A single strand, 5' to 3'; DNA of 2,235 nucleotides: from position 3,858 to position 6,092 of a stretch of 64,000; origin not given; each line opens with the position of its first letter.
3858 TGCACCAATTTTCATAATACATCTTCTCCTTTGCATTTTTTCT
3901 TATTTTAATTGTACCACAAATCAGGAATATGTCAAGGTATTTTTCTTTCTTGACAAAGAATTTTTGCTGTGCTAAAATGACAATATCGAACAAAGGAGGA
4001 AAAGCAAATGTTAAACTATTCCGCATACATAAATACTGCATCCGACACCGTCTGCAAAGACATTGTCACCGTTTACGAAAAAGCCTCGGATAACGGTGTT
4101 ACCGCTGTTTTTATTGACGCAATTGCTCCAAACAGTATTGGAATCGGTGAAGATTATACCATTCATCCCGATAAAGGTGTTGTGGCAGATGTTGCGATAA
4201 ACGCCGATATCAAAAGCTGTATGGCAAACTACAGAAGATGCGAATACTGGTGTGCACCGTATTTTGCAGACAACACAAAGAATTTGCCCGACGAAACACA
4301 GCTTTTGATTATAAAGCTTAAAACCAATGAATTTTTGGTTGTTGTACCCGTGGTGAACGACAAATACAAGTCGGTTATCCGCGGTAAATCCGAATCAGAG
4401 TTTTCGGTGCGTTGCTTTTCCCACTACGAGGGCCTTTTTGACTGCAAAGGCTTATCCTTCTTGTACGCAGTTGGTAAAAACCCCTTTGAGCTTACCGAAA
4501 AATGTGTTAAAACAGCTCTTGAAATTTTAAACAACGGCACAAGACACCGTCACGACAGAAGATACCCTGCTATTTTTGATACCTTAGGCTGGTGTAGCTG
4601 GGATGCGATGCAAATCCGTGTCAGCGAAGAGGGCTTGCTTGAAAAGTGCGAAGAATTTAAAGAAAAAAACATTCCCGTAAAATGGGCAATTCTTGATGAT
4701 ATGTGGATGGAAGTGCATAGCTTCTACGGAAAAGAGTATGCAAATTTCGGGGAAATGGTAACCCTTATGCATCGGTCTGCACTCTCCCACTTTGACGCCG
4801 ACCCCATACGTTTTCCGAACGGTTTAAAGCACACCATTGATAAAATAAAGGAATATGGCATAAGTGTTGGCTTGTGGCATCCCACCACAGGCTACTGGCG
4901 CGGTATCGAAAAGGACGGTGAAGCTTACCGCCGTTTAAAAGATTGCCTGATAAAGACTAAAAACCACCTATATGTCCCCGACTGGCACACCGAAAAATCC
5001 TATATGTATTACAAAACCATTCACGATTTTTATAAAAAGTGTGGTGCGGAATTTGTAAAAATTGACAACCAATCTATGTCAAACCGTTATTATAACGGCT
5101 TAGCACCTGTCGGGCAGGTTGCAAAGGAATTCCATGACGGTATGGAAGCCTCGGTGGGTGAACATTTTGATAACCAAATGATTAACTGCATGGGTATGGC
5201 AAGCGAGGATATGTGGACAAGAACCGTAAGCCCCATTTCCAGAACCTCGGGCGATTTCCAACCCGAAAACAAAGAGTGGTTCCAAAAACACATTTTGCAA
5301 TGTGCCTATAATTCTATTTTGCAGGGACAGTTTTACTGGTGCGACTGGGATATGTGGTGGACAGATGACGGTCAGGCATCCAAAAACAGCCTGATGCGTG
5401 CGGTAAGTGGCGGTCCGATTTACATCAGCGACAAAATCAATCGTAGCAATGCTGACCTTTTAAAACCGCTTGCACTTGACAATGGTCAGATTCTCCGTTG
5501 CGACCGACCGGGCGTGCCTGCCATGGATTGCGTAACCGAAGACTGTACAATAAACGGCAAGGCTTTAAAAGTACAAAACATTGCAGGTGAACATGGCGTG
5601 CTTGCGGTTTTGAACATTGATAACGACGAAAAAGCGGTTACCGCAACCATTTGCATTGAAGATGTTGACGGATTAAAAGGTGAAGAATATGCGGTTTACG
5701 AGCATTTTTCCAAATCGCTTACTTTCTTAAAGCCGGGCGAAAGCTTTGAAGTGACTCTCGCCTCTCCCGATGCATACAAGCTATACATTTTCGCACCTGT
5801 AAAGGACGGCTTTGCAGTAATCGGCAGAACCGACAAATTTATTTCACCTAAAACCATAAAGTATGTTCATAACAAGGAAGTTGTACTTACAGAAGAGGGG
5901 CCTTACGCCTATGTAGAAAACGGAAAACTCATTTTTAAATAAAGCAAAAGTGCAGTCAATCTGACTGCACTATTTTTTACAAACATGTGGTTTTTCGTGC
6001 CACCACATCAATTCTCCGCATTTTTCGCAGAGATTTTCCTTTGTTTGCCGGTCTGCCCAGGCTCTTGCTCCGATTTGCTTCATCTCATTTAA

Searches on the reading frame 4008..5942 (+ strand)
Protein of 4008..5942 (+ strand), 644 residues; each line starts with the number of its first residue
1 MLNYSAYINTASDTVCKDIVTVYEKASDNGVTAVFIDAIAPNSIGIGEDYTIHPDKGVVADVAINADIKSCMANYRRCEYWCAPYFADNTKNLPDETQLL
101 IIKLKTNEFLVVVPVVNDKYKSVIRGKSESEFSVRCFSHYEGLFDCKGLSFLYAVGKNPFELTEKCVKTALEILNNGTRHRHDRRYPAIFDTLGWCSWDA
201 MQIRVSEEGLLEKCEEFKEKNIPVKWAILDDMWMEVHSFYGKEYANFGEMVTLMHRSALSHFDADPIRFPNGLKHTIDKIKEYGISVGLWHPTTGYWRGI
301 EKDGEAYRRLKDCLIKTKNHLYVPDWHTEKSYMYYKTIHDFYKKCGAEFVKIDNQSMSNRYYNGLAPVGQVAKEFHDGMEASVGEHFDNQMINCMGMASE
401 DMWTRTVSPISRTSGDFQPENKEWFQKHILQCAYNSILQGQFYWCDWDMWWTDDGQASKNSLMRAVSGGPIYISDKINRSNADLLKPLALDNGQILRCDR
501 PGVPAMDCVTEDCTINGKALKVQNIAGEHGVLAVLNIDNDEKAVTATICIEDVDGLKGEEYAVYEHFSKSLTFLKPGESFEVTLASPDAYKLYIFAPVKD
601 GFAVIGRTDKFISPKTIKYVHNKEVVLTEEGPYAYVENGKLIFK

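Call 41: find_encoding_contigs(protein=window:4008-5942:+, flank=10000, max_places=4)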
Protein window:4008-5942:+ (644 aa): 8 contigs read that carry it; 2 places shown.
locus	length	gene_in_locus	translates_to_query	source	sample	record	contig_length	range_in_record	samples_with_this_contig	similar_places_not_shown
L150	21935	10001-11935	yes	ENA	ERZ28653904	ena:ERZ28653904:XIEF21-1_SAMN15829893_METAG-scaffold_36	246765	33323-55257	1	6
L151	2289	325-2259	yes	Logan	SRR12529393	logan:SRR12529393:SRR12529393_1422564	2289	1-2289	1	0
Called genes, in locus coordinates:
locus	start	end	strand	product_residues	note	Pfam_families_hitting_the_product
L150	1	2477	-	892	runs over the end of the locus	PF00722:Glyco_hydro_16, PF25275:Golvesin_C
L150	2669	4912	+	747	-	PF14498:Glyco_hyd_65N_2, PF22124:Glyco_hydro_95_cat, PF21307:Glyco_hydro_95_C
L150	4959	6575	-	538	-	PF07833:Cu_amine_oxidN1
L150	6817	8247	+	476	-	PF00728:Glyco_hydro_20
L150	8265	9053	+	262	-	PF01026:TatD_DNase, PF04909:Amidohydro_2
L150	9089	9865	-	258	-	PF01261:AP_endonuc_2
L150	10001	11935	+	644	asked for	PF05691:Raffinose_syn, PF01055:Glyco_hydro_31_2nd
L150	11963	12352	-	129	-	PF12675:DUF3795 (faint)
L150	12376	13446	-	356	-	PF13088:BNR_2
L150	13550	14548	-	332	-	PF22244:GCE_fung (weak)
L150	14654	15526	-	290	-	PF00892:EamA (weak)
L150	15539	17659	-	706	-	-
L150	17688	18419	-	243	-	PF01182:Glucosamine_iso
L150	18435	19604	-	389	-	PF01979:Amidohydro_1, PF07969:Amidohydro_3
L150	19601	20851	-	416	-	PF01408:GFO_IDH_MocA, PF02894:GFO_IDH_MocA_C, PF22725:GFO_IDH_MocA_C3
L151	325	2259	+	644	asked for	PF05691:Raffinose_syn, PF01055:Glyco_hydro_31_2nd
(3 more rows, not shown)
